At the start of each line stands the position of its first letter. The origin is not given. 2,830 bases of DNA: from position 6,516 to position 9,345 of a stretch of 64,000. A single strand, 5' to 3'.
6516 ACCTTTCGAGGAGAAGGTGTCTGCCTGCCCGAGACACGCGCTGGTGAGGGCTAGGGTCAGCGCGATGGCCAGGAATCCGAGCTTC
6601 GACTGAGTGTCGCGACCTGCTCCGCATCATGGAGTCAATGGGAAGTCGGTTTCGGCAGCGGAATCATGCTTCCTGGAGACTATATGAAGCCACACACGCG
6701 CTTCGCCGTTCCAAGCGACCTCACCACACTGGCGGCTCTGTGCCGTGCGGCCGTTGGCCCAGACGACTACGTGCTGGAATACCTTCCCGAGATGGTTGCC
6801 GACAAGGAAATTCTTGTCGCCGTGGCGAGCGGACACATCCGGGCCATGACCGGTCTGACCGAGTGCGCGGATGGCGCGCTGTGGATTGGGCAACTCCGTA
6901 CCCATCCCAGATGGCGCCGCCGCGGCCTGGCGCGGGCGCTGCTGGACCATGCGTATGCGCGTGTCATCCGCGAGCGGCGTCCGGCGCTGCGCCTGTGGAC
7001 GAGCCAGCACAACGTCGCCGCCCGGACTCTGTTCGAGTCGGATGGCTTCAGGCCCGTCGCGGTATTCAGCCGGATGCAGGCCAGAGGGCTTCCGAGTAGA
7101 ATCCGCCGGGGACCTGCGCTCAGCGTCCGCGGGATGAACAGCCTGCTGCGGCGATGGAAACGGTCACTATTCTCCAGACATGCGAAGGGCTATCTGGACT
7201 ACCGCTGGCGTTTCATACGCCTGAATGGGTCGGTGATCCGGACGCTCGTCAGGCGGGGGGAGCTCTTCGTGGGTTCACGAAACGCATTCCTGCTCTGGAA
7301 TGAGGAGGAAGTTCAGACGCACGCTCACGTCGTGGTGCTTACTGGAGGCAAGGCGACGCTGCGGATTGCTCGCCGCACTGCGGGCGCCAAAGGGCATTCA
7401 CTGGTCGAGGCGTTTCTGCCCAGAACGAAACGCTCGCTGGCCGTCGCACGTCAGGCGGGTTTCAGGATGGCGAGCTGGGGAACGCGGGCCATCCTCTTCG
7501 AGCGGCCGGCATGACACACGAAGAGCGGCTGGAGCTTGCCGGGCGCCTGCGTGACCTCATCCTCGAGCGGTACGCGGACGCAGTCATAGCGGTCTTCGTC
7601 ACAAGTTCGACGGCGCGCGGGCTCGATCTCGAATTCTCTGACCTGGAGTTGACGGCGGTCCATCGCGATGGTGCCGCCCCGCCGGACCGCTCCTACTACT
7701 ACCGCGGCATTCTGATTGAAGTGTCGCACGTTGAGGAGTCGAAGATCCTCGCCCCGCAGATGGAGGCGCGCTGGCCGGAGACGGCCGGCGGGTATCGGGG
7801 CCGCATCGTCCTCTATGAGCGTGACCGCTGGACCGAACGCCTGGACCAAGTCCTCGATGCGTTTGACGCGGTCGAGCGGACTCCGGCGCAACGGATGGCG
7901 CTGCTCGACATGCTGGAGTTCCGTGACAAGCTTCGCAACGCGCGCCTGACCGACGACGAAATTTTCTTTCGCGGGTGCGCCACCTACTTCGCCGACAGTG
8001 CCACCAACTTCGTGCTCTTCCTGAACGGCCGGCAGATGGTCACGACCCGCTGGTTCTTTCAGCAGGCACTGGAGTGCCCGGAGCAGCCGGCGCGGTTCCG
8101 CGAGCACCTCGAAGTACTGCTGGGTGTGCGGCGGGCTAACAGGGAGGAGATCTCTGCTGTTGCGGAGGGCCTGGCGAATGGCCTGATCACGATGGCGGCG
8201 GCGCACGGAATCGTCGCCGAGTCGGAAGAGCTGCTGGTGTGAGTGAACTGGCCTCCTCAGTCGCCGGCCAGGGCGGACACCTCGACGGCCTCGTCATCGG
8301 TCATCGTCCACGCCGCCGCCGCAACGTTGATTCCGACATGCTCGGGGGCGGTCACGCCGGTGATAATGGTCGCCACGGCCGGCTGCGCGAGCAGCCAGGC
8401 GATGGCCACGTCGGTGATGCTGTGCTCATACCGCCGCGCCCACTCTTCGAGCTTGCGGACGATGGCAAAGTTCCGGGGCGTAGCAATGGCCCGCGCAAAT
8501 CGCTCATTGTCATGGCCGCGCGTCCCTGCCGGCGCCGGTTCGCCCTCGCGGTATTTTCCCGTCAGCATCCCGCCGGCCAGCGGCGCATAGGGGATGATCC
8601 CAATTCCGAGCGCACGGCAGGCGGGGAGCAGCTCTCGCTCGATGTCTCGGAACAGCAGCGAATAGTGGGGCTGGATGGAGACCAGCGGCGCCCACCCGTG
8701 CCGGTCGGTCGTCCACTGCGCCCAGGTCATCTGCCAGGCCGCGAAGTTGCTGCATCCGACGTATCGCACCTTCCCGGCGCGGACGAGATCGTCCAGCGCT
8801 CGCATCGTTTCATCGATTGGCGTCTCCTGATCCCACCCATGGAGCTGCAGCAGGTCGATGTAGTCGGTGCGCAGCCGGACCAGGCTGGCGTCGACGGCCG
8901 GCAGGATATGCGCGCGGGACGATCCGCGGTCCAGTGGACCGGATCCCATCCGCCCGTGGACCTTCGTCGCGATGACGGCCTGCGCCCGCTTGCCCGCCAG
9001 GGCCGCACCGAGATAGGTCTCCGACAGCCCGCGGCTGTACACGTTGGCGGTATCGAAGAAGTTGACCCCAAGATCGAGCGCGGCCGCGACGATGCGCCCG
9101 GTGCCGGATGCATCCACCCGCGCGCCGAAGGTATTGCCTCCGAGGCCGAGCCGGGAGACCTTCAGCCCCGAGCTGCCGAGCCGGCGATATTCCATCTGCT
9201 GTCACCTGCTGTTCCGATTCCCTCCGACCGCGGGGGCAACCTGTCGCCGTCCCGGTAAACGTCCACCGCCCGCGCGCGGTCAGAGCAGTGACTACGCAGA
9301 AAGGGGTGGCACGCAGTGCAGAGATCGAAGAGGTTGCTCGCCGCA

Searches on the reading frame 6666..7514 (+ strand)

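Call 96: search_protein_families(library=pfam, proteins=[window:6666-7514:+], max_evalue=0.001)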
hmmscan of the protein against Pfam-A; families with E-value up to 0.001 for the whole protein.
window:6666-7514:+ (282 aa): 4 families
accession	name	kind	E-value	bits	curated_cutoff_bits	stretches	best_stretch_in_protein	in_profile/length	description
PF00583.31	Acetyltransf_1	-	1.2e-09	38.9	20.7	1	44-128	30-116/116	Acetyltransferase (GNAT) family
PF13508.13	Acetyltransf_7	-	5.6e-09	36.7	27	1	47-129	3-83/84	Acetyltransferase (GNAT) domain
PF08445.16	FR47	-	1.2e-06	28.8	22.1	1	73-130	23-79/86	FR47-like protein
PF13673.13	Acetyltransf_10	-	8.3e-06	26.2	23.6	1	46-131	30-110/128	Acetyltransferase (GNAT) domain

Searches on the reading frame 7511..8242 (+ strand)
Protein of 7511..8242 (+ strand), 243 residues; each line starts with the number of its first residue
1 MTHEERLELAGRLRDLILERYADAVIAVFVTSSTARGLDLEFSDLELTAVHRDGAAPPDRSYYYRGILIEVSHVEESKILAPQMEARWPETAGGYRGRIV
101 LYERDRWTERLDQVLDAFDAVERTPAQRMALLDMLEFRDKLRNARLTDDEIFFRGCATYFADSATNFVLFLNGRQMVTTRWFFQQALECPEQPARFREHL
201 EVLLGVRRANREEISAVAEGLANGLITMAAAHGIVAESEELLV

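Call 96: search_protein_families(library=pfam, proteins=[window:7511-8242:+], max_evalue=0.001)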
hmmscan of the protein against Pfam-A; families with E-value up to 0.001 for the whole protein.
window:7511-8242:+ (243 aa): 2 families
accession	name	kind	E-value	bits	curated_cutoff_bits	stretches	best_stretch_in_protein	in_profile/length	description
PF07827.16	KNTase_C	-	7.6e-11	42.4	26.4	1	130-235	27-132/132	KNTase C-terminal domain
PF18280.6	Ant-IIb_sub-bd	-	4.2e-05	24.1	27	1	133-228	4-101/104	Nucleotidyltransferase, substrate binding domain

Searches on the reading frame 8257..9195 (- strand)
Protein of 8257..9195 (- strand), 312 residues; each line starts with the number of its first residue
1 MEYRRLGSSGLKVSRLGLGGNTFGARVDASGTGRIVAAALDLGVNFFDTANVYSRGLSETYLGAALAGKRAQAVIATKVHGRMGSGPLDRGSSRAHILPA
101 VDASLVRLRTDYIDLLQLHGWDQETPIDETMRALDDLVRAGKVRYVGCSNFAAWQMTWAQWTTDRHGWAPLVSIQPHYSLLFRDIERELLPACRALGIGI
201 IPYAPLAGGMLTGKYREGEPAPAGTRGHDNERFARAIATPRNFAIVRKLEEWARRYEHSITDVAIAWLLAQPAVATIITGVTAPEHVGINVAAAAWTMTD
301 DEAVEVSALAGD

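Call 96: search_protein_families(library=pfam, proteins=[window:8257-9195:-], max_evalue=0.001)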
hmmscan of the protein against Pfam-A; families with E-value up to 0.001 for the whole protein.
window:8257-9195:- (312 aa): 1 family
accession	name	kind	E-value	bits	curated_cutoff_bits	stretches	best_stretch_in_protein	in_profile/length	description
PF00248.27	Aldo_ket_red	-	4.8e-81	272.5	24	1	15-307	1-287/291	Aldo/keto reductase family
